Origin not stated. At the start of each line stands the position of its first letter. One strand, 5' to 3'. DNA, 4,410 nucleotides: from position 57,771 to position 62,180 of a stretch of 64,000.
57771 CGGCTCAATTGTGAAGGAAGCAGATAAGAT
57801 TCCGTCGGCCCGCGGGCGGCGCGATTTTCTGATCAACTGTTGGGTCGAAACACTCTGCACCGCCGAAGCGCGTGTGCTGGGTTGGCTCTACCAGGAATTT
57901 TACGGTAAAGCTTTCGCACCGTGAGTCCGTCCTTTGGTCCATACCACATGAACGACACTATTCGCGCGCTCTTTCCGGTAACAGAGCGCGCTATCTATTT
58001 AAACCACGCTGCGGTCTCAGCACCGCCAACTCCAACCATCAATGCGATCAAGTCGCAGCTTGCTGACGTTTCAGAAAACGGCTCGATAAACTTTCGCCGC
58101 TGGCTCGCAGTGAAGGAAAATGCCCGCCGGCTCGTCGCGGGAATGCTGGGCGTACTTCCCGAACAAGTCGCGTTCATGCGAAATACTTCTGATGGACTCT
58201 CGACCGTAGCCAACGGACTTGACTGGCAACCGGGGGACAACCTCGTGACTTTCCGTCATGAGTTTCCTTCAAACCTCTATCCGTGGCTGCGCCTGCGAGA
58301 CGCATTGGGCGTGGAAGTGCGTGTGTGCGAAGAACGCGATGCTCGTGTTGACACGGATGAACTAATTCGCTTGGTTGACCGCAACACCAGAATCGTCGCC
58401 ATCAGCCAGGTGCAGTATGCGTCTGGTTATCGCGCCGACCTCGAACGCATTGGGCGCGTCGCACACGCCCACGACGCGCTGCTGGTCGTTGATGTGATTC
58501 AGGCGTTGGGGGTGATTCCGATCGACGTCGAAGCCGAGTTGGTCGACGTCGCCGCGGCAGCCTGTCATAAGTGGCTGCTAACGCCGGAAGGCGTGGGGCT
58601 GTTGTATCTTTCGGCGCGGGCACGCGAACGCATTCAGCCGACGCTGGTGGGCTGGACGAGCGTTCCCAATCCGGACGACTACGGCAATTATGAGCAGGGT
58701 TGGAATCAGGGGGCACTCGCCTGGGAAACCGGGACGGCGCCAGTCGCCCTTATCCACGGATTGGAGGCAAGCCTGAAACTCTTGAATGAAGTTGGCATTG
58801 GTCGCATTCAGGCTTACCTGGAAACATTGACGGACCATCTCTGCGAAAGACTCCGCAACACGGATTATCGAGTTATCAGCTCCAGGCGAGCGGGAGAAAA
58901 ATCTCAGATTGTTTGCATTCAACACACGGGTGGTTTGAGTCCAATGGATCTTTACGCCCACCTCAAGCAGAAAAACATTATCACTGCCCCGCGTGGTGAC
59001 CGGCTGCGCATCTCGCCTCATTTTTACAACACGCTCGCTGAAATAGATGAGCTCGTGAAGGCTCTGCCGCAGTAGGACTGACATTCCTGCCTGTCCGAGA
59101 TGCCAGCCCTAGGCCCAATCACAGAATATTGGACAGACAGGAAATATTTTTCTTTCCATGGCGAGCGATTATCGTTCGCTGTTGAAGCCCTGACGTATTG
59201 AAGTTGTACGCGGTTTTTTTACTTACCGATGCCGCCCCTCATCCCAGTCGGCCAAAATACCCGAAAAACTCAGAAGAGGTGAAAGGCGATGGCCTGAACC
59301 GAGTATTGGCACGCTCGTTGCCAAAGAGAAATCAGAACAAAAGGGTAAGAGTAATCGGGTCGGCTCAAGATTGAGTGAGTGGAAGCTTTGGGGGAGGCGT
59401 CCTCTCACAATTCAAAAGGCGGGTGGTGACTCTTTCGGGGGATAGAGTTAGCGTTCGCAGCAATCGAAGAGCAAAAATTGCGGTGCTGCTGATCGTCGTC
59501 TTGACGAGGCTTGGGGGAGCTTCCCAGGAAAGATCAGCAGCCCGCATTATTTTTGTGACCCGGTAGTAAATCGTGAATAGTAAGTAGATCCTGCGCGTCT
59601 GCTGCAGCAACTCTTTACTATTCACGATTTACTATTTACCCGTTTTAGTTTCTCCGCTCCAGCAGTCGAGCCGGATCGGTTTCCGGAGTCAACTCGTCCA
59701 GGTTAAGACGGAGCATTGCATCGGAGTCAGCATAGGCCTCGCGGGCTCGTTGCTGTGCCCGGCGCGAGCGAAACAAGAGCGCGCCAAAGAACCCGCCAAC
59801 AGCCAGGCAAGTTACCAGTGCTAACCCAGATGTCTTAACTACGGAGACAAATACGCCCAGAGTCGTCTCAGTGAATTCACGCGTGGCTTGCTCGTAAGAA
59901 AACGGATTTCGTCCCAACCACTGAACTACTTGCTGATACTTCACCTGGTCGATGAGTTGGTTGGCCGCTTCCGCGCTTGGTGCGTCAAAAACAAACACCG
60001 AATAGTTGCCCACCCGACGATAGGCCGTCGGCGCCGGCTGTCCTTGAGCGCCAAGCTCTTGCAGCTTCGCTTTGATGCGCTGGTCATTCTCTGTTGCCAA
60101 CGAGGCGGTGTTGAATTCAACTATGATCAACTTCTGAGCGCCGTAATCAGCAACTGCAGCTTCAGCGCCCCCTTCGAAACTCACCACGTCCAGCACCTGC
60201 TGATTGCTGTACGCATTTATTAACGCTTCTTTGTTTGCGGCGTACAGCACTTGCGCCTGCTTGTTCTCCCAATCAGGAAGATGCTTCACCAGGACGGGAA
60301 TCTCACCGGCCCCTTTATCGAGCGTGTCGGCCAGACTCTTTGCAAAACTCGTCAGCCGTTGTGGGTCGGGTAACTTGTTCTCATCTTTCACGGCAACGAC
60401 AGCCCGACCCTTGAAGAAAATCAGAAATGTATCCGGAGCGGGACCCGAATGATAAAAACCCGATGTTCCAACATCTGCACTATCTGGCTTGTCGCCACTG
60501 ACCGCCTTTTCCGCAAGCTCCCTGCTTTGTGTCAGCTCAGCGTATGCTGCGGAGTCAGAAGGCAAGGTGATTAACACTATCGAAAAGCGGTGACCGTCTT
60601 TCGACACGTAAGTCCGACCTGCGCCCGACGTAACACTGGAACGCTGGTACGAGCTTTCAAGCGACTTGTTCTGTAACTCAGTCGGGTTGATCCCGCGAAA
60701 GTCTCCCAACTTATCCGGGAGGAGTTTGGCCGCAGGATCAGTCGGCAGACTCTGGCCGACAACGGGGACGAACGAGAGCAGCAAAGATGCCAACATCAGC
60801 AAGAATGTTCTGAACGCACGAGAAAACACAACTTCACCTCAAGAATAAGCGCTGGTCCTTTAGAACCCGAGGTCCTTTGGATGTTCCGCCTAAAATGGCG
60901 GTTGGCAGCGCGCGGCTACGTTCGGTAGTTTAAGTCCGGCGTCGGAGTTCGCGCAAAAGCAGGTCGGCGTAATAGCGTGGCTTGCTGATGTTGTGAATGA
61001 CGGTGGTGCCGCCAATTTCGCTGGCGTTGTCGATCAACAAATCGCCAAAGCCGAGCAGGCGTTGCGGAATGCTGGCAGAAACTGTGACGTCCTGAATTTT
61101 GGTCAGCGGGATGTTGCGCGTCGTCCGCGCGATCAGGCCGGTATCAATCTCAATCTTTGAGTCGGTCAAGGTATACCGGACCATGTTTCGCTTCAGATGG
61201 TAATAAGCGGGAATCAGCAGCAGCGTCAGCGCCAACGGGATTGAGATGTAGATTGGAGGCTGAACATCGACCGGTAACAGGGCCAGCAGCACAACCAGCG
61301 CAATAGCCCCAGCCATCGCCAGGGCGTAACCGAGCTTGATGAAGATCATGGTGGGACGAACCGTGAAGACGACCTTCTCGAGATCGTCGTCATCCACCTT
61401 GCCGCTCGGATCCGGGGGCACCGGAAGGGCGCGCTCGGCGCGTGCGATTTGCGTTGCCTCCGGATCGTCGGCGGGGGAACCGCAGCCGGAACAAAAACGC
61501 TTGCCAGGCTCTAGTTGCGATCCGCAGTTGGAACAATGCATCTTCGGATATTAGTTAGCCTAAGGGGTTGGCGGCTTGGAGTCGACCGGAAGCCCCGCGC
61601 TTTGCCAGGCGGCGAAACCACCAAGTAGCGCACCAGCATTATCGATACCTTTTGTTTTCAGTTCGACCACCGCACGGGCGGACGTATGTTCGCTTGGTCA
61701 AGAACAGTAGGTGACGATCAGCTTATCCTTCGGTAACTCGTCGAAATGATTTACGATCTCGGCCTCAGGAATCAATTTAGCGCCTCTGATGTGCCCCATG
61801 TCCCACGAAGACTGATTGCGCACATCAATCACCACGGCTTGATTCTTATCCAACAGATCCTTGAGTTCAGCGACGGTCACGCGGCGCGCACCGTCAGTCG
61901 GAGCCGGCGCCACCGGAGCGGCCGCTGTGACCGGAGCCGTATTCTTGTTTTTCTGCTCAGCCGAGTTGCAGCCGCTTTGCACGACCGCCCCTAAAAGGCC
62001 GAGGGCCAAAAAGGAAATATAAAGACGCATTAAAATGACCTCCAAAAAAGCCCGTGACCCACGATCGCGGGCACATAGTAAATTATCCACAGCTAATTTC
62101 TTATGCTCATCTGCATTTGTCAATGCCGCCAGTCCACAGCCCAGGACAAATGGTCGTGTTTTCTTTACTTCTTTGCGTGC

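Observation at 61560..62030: In-frame UGA at an active-site Cys position of an exported rhodanese, with a SECIS-like hairpin: candidate selenoprotein (or fresh pseudogene)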

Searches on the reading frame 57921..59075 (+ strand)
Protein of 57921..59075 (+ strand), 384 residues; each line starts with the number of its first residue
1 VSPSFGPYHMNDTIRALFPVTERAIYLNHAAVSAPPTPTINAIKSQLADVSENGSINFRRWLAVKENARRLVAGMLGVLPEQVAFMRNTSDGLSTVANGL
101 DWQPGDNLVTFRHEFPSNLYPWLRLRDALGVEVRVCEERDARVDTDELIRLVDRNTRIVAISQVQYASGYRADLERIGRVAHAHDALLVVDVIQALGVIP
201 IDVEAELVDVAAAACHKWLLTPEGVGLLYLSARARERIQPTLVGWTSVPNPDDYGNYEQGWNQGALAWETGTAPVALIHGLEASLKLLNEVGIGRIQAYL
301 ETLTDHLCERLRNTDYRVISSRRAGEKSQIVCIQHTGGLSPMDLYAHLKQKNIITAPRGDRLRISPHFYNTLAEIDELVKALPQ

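Call 6: search_protein_families(library=pfam, proteins=[window:57921-59075:+], max_evalue=0.01)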
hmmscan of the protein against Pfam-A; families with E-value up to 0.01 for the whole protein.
window:57921-59075:+ (384 aa): 3 families
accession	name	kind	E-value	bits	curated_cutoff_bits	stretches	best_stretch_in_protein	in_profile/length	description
PF00266.25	Aminotran_5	-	2.3e-56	191.8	21.5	1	25-356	1-336/371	Aminotransferase class-V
PF00155.27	Aminotran_1_2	-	1e-05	25.3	19.7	1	35-381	11-360/361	Aminotransferase class I and II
PF01041.23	DegT_DnrJ_EryC1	-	0.0028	17.4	19.8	1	87-197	46-151/360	DegT/DnrJ/EryC1/StrS aminotransferase family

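Call 21: search_protein_families(library=ncbifam, proteins=[window:57921-59075:+], max_evalue=0.01)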
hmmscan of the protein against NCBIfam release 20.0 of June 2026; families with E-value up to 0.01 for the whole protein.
window:57921-59075:+ (384 aa): 34 families (the best 25 are shown)
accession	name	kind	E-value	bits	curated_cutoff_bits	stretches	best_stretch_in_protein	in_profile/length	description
TIGR01979.1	sufS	subfamily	1.3e-41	142.8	475.1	1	21-382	10-395/403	SufS family cysteine desulfurase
TIGR01977.1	am_tr_V_EF2568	hypoth_equivalog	8.5e-36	123.7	377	1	25-355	1-331/376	cysteine desulfurase family protein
TIGR03392.1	FeS_syn_CsdA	equivalog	1.4e-31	110.1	493.6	1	13-353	5-347/398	cysteine desulfurase CsdA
NF008126.0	PRK10874.1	equivalog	9.2e-31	107.3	607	1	13-352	8-349/401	cysteine desulfurase CsdA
TIGR01976.1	am_tr_V_VC1184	hypoth_equivalog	1.2e-30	107.1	352.35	1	12-355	4-358/401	cysteine desulfurase-like protein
NF041166.1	f2_encap_cargo1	exception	7.4e-27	94.7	800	1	66-319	292-547/623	family 2A encapsulin nanocompartment cargo protein cysteine desulfurase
NF040779.1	Sec_lyase_SclA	exception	1.4e-26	93.3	525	1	25-355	1-331/378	selenocysteine lyase SclA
NF006791.0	PRK09295.1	equivalog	2.9e-26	92.5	661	1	66-313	70-319/406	cysteine desulfurase SufS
NF051467.1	peri_mod_PvdN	equivalog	4.1e-22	78.4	650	1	13-382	42-421/425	pyoverdine-tailoring periplasmic protein PvdN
TIGR04343.1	egtE_PLP_lyase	equivalog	1.2e-21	77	400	1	24-382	14-368/370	ergothioneine biosynthesis PLP-dependent enzyme EgtE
TIGR03235.1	DNA_S_dndA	equivalog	9.1e-19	67.9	480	1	66-321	45-287/353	cysteine desulfurase DndA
TIGR01814.1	kynureninase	equivalog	1.9e-18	66.6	246.4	1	55-382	62-395/400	kynureninase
NF010611.0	PRK14012.1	equivalog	1.9e-17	63.3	548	1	66-321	54-293/406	IscS subfamily cysteine desulfurase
TIGR02006.1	IscS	equivalog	7.1e-17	61.5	643.2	1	65-315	49-283/402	IscS subfamily cysteine desulfurase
TIGR03402.1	FeS_nifS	equivalog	1e-16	60.7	530.75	1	25-244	1-222/379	cysteine desulfurase NifS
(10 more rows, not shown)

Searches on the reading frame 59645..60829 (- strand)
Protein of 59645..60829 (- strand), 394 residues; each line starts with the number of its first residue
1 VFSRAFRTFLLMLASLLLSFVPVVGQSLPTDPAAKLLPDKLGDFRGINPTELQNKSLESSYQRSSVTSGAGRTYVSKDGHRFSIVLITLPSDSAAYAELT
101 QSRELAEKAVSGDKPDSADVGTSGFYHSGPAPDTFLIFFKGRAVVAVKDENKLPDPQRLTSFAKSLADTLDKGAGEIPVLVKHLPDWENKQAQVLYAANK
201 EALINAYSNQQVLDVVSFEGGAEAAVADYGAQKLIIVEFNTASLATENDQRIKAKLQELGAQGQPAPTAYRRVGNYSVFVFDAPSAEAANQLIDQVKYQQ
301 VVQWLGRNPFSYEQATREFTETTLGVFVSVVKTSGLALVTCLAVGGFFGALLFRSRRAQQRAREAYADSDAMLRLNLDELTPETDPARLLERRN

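Call 6: search_protein_families(library=pfam, proteins=[window:59645-60829:-], max_evalue=0.01)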
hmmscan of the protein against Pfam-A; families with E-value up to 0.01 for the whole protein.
window:59645-60829:- (394 aa): 0 families

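Call 21: search_protein_families(library=ncbifam, proteins=[window:59645-60829:-], max_evalue=0.01)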
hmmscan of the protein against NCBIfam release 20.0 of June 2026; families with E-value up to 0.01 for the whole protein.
window:59645-60829:- (394 aa): 1 family
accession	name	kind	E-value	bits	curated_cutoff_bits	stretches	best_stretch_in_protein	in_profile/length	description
NF038255.1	exopoly_VpsD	equivalog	0.004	16.1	300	1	286-345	249-306/381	VpsD family glycosyltransferase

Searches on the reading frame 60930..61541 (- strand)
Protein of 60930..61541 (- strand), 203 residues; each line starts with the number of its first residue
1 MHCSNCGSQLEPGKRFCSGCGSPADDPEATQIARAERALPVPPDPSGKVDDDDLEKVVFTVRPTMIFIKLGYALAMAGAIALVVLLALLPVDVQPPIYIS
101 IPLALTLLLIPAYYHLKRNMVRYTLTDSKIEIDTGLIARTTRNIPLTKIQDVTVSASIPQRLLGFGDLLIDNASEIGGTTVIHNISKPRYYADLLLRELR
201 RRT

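Call 6: search_protein_families(library=pfam, proteins=[window:60930-61541:-], max_evalue=0.01)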
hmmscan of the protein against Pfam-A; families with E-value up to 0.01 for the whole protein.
window:60930-61541:- (203 aa): 4 families
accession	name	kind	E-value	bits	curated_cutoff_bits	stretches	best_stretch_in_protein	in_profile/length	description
PF03703.20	bPH_2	-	5e-15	56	22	1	121-189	4-72/78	Bacterial PH domain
PF13240.11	Zn_Ribbon_1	-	1.5e-06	28.2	25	1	2-23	1-22/23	zinc-ribbon domain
PF12773.13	DZR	-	0.00045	20.8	27.3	1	3-23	1-21/45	Double zinc ribbon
PF13248.11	Zn_ribbon_3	-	0.0013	18.5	27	1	3-22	5-24/26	zinc-ribbon domain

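Call 21: search_protein_families(library=ncbifam, proteins=[window:60930-61541:-], max_evalue=0.01)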
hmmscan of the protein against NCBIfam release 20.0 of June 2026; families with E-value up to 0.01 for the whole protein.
window:60930-61541:- (203 aa): 1 family
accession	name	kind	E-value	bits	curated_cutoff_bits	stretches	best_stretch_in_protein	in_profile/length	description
NF040894.1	puhB_PGC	equivalog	0.0003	20.7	110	1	53-156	32-132/176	photosynthetic complex putative assembly protein PuhB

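Call 39: find_encoding_contigs(protein=window:60930-61541:-, flank=10000, max_places=2)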
Protein window:60930-61541:- (203 aa): no gene with exactly this product is on record in the collection.

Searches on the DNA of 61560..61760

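Call 44: search_rna_families(source=window, start=61560, end=61760, threshold=evalue, max_evalue=10)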
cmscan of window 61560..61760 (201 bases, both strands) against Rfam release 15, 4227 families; matches with E-value up to 10: 0.
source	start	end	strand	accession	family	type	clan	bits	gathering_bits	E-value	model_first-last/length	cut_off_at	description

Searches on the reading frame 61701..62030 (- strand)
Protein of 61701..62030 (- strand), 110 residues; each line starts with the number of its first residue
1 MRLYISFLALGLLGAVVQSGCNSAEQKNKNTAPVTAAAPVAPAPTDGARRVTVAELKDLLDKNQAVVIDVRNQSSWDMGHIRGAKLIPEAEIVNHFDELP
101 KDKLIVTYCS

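Call 21: search_protein_families(library=ncbifam, proteins=[window:61701-62030:-], max_evalue=0.01)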
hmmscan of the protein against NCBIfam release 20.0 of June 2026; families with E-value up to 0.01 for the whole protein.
seq(110 aa): 9 families
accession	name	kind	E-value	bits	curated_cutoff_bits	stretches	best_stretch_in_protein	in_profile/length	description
NF005902.0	PRK07878.1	equivalog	7.8e-12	44.8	647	1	49-109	287-350/392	adenylyltransferase/sulfurtransferase MoeZ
NF041203.1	rhodanese_LYCAU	equivalog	1.1e-10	41.3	115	1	41-110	13-84/126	rhodanese-related (seleno)protein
NF005646.0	PRK07411.1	equivalog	3.1e-07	29.8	633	1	48-94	281-329/390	molybdopterin-synthase adenylyltransferase MoeB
NF001195.0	PRK00162.1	equivalog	3e-06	27.5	102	1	49-109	5-65/108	thiosulfate sulfurtransferase GlpE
NF045521.1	rhoda_near_glyco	subfamily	4.7e-06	26.5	145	1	51-110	20-78/144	rhodanese homology domain-containing protein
NF001133.1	PRK00142.1-1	equivalog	5.4e-05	22.9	170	1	45-109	102-172/229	oxygen-dependent tRNA uridine(34) hydroxylase TrhO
NF006444.0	PRK08762.1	equivalog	5.9e-05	21.9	449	1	48-109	14-76/387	molybdopterin-synthase adenylyltransferase MoeB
TIGR04271.1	ThiI_C_thiazole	equivalog_domain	0.0023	18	70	1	50-110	13-76/101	thiazole biosynthesis protein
NF045694.1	seleno_TsoB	exception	0.0033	15.6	805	1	17-88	12-85/572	rhodanese/DsbD fusion-like selenoprotein TsoB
